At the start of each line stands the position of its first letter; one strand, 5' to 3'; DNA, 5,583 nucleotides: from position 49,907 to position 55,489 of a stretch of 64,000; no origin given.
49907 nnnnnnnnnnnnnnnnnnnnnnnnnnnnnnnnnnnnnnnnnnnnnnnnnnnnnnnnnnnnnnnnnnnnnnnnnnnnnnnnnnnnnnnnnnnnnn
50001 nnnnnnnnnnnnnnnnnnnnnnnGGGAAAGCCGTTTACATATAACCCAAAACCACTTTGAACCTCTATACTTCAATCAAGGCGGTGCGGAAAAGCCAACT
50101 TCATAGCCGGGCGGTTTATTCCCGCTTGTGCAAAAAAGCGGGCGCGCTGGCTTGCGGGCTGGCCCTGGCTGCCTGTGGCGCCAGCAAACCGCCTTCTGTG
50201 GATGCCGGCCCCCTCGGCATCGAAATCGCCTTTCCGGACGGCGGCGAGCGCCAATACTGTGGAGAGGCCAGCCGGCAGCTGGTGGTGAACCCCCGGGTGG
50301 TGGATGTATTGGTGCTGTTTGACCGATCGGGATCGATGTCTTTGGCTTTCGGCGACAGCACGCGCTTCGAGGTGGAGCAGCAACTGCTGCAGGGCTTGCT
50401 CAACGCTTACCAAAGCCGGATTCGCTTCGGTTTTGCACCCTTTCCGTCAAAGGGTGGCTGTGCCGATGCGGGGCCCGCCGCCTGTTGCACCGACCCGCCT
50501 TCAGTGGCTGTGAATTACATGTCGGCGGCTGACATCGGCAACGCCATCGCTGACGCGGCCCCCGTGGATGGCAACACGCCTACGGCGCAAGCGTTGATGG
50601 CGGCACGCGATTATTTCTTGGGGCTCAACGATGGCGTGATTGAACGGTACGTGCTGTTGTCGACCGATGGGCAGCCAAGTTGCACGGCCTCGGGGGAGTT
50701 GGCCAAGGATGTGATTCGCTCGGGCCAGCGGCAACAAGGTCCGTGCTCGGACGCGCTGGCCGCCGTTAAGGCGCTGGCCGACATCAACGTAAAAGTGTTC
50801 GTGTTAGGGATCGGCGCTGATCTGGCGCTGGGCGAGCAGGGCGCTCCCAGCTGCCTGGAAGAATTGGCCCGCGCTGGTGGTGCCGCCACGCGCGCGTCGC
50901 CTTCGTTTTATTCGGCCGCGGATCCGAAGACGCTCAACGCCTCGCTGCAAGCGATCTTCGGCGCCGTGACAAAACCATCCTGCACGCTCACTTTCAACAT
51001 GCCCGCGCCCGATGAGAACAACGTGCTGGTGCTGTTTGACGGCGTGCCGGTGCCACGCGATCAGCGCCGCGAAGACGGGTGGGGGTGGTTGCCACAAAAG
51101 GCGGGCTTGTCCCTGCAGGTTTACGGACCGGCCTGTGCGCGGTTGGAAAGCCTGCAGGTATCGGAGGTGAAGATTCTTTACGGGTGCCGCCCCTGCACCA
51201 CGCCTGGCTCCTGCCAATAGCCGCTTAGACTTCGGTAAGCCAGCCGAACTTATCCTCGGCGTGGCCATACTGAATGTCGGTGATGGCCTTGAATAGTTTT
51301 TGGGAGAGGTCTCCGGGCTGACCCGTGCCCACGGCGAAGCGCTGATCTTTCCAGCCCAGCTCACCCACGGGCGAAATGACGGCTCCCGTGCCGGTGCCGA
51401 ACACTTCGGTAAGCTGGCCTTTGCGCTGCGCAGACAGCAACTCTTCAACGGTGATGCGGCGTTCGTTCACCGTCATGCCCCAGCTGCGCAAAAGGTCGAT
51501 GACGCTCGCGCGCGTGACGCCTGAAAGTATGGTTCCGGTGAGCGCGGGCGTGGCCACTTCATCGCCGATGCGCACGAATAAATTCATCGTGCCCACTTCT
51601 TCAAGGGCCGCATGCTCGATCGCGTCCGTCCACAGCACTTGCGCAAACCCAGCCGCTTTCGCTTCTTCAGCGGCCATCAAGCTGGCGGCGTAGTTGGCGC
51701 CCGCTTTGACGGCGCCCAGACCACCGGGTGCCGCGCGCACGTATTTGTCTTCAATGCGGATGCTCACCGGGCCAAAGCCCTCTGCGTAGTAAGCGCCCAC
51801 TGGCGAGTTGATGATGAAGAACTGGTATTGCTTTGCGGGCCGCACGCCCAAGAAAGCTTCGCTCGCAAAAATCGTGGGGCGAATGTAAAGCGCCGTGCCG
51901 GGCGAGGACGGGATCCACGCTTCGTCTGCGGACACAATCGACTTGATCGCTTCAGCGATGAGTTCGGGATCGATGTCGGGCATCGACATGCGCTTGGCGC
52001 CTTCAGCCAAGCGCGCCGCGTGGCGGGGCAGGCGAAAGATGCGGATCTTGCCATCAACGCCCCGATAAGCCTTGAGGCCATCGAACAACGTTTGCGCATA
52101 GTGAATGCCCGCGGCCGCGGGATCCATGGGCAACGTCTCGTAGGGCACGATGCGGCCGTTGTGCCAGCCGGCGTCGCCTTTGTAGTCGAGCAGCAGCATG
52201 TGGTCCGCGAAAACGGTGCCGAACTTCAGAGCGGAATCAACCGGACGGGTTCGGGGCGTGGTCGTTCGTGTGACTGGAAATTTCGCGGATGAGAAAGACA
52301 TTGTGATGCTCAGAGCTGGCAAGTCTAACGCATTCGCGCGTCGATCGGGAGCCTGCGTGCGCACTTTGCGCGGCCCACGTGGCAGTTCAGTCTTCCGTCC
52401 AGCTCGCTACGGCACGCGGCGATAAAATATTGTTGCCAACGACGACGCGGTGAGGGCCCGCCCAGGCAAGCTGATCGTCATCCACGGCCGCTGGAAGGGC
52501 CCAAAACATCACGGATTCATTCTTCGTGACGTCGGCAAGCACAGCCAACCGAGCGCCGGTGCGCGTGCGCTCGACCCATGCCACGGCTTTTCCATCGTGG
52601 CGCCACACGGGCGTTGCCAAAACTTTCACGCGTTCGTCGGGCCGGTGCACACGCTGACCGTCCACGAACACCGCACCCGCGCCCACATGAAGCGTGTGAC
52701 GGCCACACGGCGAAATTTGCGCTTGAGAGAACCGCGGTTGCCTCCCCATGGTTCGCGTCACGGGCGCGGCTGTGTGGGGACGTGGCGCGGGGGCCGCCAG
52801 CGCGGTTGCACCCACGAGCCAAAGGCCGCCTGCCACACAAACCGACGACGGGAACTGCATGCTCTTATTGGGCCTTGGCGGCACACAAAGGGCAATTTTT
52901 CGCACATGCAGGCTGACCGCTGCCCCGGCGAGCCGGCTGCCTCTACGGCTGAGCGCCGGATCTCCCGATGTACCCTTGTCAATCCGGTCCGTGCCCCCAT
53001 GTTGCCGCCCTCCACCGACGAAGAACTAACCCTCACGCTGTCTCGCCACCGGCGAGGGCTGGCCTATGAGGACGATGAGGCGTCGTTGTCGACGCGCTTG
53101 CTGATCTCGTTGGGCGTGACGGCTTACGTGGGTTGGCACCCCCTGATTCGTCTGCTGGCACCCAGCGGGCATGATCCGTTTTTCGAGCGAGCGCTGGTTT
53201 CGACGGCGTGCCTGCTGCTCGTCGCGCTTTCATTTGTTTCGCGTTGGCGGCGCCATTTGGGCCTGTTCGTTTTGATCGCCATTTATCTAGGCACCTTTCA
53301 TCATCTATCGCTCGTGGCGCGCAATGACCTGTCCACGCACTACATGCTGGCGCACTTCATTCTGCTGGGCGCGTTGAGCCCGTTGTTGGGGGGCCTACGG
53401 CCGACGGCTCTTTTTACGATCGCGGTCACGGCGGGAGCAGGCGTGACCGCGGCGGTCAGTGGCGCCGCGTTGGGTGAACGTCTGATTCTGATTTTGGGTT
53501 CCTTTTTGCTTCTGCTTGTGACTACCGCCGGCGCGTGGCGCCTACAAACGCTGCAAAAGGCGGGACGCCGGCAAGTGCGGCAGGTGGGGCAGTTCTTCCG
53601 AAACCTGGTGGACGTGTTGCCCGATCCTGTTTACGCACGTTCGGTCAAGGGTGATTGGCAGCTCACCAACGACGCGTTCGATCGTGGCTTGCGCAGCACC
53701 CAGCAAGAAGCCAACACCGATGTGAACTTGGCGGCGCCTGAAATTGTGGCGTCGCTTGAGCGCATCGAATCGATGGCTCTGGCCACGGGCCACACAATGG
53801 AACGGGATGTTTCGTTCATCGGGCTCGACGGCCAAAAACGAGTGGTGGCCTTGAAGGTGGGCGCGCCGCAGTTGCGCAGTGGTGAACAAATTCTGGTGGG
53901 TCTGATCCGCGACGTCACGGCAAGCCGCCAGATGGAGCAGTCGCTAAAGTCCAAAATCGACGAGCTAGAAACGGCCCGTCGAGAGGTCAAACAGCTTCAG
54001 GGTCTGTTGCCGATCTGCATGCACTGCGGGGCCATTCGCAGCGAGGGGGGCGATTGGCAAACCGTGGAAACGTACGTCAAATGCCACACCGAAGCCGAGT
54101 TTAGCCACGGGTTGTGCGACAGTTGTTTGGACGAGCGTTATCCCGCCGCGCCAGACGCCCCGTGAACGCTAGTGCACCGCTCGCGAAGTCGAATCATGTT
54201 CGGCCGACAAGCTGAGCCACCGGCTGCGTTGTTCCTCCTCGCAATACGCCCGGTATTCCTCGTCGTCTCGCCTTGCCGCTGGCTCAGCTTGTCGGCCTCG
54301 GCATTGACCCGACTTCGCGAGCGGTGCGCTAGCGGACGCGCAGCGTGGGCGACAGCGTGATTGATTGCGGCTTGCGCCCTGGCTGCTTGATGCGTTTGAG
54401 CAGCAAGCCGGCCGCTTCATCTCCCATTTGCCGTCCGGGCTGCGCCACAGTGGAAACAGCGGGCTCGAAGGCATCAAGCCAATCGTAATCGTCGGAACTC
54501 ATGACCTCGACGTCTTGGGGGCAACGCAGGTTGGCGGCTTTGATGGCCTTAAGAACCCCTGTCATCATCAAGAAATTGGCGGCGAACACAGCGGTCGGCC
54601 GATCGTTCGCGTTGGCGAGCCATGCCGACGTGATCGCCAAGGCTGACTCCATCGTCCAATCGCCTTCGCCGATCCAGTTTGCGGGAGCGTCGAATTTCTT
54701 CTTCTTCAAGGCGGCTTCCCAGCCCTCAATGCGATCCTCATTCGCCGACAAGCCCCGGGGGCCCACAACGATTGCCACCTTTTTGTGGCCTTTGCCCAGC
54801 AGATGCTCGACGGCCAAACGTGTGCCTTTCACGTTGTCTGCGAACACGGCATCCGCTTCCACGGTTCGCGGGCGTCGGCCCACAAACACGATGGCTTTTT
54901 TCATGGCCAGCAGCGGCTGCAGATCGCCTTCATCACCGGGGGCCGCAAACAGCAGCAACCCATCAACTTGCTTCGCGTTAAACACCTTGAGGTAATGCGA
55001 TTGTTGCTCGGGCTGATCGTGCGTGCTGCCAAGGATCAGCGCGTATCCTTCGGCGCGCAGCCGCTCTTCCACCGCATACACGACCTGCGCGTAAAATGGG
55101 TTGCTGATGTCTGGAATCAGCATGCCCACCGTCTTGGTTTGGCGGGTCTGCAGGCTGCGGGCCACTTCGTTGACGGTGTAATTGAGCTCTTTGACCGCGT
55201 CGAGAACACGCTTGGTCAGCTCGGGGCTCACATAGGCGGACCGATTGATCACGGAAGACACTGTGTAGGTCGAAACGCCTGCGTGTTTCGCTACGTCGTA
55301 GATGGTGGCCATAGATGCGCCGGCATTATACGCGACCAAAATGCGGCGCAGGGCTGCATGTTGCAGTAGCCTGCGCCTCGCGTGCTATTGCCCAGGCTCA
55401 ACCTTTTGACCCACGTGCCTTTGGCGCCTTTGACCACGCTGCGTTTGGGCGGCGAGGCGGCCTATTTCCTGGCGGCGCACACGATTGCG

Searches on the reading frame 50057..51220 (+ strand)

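Call 72: search_protein_families(library=pfam, proteins=[window:50057-51220:+], max_evalue=0.0001)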
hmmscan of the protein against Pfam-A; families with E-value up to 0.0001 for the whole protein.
window:50057-51220:+ (387 aa): 1 family
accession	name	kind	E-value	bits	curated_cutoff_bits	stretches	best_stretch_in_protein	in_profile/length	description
PF00092.34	VWA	-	2.5e-06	28.3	23.8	1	83-289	1-164/174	von Willebrand factor type A domain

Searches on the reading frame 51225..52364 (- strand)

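Call 72: search_protein_families(library=pfam, proteins=[window:51225-52364:-], max_evalue=0.0001)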
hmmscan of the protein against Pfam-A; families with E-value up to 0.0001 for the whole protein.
window:51225-52364:- (379 aa): 1 family
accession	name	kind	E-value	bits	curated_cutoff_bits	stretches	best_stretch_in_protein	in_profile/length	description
PF01063.24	Aminotran_4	-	1.9e-36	126.5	28.5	1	93-335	2-222/223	Amino-transferase class IV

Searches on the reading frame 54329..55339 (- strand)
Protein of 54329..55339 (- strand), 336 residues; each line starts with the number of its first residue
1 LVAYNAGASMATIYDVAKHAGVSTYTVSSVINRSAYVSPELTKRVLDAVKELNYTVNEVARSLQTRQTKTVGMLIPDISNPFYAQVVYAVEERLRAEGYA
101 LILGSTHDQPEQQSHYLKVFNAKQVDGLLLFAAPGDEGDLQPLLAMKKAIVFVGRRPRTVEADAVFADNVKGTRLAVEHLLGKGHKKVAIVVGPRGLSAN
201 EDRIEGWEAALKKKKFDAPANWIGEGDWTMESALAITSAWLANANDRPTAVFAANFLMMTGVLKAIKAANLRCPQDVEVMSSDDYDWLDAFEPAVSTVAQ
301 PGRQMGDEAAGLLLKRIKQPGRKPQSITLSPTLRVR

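Call 72: search_protein_families(library=pfam, proteins=[window:54329-55339:-], max_evalue=0.0001)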
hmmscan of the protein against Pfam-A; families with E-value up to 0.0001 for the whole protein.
window:54329-55339:- (336 aa): 4 families
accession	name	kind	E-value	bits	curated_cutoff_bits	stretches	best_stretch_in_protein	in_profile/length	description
PF13377.12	Peripla_BP_3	-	2e-31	109.7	26.5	1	177-336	1-164/167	Periplasmic binding protein-like domain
PF00532.27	Peripla_BP_1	-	2.2e-25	90.1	22.2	1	68-326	1-270/281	Periplasmic binding proteins and sugar binding domain of LacI family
PF13407.12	Peripla_BP_4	-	1.8e-18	67.5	35.1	1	71-276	1-212/258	Periplasmic binding protein domain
PF00356.27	LacI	-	5.8e-16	58.4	27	1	12-57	1-46/46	Bacterial regulatory proteins, lacI family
